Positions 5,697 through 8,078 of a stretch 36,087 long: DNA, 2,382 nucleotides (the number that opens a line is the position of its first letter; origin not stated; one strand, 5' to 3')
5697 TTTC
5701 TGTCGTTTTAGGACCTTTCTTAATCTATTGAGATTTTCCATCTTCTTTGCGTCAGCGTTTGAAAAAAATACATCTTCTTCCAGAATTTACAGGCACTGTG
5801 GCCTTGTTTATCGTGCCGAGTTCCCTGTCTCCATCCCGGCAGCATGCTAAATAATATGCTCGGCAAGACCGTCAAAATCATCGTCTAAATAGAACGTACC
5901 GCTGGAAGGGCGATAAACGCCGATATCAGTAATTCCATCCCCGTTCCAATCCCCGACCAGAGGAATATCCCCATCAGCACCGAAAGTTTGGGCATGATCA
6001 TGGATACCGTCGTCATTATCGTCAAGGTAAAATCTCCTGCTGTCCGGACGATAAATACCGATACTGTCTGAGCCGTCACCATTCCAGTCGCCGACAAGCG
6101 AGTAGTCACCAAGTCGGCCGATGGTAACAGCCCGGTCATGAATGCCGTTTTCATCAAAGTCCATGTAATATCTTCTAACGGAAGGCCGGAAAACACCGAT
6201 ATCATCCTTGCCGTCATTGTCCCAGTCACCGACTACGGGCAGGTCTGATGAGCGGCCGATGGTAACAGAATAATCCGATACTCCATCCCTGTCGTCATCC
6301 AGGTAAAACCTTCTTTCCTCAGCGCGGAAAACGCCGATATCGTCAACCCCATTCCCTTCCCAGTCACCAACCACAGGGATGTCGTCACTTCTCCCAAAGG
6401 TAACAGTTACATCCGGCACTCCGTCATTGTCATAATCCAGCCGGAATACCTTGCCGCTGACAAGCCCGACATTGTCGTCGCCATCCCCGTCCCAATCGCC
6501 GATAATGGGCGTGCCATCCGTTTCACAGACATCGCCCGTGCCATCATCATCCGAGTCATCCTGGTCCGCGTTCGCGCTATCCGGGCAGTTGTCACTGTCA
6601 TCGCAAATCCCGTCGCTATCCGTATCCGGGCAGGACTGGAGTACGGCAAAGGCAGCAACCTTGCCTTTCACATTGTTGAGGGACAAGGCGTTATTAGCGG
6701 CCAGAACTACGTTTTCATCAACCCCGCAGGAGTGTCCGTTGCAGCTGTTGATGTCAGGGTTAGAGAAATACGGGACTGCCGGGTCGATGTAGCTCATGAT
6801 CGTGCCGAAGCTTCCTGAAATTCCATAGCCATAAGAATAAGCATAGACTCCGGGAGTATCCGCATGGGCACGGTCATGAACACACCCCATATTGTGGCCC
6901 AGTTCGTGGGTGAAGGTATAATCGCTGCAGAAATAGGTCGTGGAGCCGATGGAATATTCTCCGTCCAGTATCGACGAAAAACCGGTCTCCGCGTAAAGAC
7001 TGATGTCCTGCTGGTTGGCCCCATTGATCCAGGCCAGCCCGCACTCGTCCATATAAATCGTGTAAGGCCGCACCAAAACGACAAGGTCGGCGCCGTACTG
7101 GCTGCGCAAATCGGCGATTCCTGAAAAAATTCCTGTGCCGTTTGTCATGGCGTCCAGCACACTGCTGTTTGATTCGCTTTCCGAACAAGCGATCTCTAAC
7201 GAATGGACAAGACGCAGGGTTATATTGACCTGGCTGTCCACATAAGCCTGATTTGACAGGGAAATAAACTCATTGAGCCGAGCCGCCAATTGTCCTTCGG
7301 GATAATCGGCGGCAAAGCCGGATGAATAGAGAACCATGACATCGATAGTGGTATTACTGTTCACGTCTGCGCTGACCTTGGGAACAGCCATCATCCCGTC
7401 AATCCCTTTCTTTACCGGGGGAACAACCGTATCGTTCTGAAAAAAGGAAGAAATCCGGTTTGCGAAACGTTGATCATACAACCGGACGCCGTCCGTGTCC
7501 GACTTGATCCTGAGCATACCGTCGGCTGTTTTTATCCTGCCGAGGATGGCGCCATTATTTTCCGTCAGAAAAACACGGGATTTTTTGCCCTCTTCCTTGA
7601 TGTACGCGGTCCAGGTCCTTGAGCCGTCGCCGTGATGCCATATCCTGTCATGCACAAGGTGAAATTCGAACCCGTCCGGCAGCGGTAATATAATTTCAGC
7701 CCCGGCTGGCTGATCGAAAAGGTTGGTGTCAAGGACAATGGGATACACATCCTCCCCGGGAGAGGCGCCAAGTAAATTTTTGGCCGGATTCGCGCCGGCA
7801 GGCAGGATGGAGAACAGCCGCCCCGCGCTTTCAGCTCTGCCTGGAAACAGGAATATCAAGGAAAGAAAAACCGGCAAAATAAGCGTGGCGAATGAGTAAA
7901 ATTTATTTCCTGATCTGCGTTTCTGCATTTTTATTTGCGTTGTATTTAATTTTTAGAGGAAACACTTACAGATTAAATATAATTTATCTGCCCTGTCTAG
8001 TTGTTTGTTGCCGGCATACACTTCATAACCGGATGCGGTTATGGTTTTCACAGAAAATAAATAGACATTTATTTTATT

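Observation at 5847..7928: Bacterial secreted protease with a eukaryote-like ADAM/integrin mosaic (reprolysin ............, TSP3 and FG-GAP blades)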

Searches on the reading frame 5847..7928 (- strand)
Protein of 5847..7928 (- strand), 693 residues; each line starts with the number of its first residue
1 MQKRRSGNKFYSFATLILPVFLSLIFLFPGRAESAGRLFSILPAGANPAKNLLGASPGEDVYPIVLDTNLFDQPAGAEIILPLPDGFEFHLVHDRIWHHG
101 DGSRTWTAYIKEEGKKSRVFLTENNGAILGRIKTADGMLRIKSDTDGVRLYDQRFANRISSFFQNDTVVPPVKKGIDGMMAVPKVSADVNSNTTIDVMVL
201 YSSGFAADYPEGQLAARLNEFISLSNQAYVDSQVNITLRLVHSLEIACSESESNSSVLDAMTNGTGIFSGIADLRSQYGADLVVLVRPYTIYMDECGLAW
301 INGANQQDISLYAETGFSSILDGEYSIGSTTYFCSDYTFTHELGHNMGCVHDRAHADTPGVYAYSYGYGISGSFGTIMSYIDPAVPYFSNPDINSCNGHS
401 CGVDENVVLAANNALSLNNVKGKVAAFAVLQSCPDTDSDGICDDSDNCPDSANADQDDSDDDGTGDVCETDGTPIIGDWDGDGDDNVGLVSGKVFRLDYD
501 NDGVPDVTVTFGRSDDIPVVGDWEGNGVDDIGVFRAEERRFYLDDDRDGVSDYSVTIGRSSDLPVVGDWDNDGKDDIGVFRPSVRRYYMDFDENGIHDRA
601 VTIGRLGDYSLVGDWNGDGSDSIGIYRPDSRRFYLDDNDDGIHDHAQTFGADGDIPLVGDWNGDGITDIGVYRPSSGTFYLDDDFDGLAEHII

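Call 3: search_protein_families(library=pfam, proteins=[window:5847-7928:-], max_evalue=1)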
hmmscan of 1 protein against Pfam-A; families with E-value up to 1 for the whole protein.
window:5847-7928:- (693 aa): 5 families
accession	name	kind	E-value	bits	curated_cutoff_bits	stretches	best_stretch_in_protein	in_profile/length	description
PF13583.11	Reprolysin_4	-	2.3e-21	76.8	22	1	212-402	23-198/203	Metallo-peptidase family M12B Reprolysin-like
PF13688.12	Reprolysin_5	-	1.3e-17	65.1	27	1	192-381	2-187/196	Metallo-peptidase family M12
PF13582.12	Reprolysin_3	-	2.4e-14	54.3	22.4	1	216-352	2-123/123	Metallo-peptidase family M12B Reprolysin-like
PF13574.12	Reprolysin_2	-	2.4e-09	37.8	27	1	220-361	10-153/195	Metallo-peptidase family M12B Reprolysin-like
PF10462.15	Peptidase_M66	-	0.008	15.6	20.6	1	333-369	190-227/306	Peptidase M66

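Call 4: search_protein_families(library=ncbifam, proteins=[window:5847-7928:-], max_evalue=1)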
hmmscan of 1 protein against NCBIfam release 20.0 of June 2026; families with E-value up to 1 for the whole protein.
window:5847-7928:- (693 aa): 5 families
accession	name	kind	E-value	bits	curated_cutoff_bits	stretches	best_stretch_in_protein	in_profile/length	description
NF052434.1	Mep72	equivalog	9.4e-56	189.5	645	1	194-470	1-268/573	biofilm-associated metzincin protease Mep72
NF033511.1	metallo_CpaA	exception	2.8e-11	42.5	750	1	190-400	375-551/575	metalloendopeptidase CpaA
NF045500.1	Omp28_seleno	equivalog_domain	2.6e-08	33.6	200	1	423-484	262-325/377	Omp28-related selenoprotein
NF047638.1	throspo3_MtsC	equivalog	0.0014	17.6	350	1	430-507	61-134/428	cell-cell cohesion MYXO-CTERM protein MtsC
NF038115.1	SVAGG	subfamily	0.17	10.9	150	0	184-354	10-193/407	SVAGG family GlyGly-CTERM protein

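Call 5: search_solved_structures(query=window:5847-7928:-, max_evalue=1, show_alignments=3)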
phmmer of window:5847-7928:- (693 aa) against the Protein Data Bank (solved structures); distinct sequences matched with E-value up to 1: 9.
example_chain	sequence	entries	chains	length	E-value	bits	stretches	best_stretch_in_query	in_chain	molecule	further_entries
3fby_A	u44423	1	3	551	7.3e-05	24.5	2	434-469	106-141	Cartilage oligomeric matrix protein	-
2rhp_A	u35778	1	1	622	0.00067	21.3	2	434-472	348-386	Thrombospondin-2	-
1yo8_A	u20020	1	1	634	0.00092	20.8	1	434-472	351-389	thrombospondin-2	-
1ux6_A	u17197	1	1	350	0.0018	19.9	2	435-471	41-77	THROMBOSPONDIN-1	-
4j4m_A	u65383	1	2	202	0.013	17.1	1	299-355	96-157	zinc-dependent metalloproteinase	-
6bdz_A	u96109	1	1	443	0.44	12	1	334-361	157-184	Disintegrin and metalloproteinase domain-containing protein 10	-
6be6_A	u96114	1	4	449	0.45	12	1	334-361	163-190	Disintegrin and metalloproteinase domain-containing protein 10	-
8esv_A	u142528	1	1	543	0.57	11.6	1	334-361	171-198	Disintegrin and metalloproteinase domain-containing protein 10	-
5wtl_A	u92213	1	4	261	0.77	11.2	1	430-454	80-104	OmpA family protein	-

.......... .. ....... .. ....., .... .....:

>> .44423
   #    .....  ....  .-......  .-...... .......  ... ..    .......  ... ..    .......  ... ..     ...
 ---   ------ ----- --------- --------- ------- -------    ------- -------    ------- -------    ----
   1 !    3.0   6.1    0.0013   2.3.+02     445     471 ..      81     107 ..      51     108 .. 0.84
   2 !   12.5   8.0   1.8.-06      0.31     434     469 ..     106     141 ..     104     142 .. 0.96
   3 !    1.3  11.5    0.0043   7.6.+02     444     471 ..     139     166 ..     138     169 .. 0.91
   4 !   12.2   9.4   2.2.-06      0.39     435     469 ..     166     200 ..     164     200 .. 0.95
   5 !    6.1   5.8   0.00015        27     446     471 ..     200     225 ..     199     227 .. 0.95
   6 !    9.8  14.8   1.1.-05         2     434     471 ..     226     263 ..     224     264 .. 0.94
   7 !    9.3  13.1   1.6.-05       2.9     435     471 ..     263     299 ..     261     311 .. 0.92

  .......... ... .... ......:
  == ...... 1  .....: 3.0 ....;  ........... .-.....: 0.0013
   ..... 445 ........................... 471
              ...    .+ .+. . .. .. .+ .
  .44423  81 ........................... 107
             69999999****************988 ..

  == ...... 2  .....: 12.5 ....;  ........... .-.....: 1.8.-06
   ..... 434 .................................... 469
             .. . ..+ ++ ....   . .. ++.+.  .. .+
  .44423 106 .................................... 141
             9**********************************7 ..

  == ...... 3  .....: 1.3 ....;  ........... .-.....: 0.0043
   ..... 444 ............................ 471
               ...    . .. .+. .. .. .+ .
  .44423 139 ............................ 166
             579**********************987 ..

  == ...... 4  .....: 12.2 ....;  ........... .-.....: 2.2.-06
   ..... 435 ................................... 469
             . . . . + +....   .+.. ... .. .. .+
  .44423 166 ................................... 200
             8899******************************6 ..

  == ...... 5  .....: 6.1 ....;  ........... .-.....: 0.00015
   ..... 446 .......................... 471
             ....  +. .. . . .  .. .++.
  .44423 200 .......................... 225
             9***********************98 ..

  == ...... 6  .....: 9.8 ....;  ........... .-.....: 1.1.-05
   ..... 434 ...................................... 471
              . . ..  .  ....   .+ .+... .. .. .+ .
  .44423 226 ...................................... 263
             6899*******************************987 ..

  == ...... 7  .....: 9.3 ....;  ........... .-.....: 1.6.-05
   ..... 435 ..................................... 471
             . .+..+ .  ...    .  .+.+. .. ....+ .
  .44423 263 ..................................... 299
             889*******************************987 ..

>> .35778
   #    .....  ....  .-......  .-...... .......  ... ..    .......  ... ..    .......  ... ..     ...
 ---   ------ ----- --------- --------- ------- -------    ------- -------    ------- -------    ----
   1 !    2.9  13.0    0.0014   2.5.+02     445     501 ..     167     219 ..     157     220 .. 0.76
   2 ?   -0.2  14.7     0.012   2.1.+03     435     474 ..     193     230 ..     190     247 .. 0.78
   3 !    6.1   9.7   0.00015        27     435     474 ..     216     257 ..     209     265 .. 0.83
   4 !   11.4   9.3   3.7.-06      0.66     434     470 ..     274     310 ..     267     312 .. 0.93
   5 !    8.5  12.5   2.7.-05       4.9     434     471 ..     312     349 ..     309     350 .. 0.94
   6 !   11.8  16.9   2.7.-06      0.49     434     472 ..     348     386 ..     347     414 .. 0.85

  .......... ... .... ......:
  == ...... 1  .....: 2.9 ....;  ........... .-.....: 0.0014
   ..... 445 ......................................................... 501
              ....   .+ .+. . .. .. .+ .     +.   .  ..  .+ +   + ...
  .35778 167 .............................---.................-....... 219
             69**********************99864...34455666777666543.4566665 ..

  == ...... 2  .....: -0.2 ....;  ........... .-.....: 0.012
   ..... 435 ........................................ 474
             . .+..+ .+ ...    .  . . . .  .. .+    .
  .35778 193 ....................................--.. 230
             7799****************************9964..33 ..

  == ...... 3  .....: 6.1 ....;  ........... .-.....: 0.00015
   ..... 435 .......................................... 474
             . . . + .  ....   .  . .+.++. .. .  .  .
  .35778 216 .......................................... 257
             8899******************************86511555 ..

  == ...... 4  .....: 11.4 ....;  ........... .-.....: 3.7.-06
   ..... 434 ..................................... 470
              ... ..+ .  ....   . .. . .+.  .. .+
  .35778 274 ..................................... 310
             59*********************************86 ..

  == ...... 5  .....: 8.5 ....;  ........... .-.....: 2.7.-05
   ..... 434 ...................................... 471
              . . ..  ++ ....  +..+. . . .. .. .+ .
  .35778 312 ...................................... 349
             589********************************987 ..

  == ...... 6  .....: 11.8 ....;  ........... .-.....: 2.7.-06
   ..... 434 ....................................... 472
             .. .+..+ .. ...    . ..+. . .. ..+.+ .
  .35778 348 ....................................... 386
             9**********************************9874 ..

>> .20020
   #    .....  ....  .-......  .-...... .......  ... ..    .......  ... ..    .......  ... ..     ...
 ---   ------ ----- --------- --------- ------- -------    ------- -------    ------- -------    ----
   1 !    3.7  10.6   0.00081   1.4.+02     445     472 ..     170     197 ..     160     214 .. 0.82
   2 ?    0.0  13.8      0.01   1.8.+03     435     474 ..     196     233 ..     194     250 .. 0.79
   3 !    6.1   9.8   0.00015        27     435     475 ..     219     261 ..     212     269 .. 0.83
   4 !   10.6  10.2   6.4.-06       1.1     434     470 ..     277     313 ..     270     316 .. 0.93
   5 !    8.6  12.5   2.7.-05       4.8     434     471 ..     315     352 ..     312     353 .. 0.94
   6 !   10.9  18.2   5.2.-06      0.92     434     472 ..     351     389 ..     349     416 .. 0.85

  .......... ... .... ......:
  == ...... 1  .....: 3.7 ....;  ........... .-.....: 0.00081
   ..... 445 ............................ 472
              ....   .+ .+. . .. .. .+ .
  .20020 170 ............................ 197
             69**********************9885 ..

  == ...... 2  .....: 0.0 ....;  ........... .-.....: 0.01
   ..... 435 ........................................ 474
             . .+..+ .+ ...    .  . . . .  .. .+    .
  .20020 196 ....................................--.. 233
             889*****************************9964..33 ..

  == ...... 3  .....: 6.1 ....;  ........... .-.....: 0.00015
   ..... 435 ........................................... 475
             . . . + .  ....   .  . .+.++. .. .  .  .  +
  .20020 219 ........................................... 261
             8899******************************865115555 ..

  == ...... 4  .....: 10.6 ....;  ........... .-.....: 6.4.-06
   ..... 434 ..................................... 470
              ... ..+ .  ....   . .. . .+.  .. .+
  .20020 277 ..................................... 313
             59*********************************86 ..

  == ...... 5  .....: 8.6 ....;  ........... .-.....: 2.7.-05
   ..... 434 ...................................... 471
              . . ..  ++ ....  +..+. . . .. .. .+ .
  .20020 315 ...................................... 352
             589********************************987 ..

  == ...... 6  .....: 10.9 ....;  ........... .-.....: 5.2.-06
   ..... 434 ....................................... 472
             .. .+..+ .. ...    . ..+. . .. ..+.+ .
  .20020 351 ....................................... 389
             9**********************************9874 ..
